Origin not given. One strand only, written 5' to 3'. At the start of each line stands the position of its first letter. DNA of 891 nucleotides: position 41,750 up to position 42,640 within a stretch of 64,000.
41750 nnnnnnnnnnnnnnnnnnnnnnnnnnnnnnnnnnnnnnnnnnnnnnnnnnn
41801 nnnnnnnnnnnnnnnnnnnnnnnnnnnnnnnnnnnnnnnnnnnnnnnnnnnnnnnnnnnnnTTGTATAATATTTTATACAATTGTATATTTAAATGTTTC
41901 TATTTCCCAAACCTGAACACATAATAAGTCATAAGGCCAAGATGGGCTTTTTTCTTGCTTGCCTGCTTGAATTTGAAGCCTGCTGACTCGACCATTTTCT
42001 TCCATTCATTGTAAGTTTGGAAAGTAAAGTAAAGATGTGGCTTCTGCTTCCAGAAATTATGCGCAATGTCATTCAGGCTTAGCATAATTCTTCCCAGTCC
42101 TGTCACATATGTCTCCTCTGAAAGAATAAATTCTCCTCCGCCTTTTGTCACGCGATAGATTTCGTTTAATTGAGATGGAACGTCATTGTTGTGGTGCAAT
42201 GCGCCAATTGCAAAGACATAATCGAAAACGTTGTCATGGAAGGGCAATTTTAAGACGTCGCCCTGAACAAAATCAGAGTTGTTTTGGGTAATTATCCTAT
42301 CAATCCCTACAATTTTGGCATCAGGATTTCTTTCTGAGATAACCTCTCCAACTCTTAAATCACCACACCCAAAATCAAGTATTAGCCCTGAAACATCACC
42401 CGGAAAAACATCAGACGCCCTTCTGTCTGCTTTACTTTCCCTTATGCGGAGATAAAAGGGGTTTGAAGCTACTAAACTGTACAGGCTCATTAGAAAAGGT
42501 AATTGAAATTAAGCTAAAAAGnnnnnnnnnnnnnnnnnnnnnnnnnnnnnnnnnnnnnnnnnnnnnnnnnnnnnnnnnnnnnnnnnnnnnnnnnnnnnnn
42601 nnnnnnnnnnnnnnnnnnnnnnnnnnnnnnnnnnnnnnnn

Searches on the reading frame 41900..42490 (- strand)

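Call 9: search_protein_families(library=pfam, proteins=[window:41900-42490:-], max_evalue=0.01)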
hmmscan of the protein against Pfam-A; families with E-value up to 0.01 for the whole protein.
window:41900-42490:- (196 aa): 7 families
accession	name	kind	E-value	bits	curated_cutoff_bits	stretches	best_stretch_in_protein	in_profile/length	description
PF08241.18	Methyltransf_11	-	6.2e-15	56.1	21.2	1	38-123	1-95/95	Methyltransferase domain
PF13847.12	Methyltransf_31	-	1.1e-13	51.6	27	1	37-170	7-144/145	Methyltransferase domain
PF13649.12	Methyltransf_25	-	7.1e-13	49.5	27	1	37-119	1-97/97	Methyltransferase domain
PF08242.18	Methyltransf_12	-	2.8e-09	38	30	1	38-120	1-97/98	Methyltransferase domain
PF13489.12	Methyltransf_23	-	2.5e-08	34.3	27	1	14-173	2-160/164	Methyltransferase domain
PF01209.24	Ubie_methyltran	-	3.5e-08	33.5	20.1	1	70-127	98-155/233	ubiE/COQ5 methyltransferase family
PF05148.21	Methyltransf_8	-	7.5e-08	32.9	27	1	35-126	74-159/219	Hypothetical methyltransferase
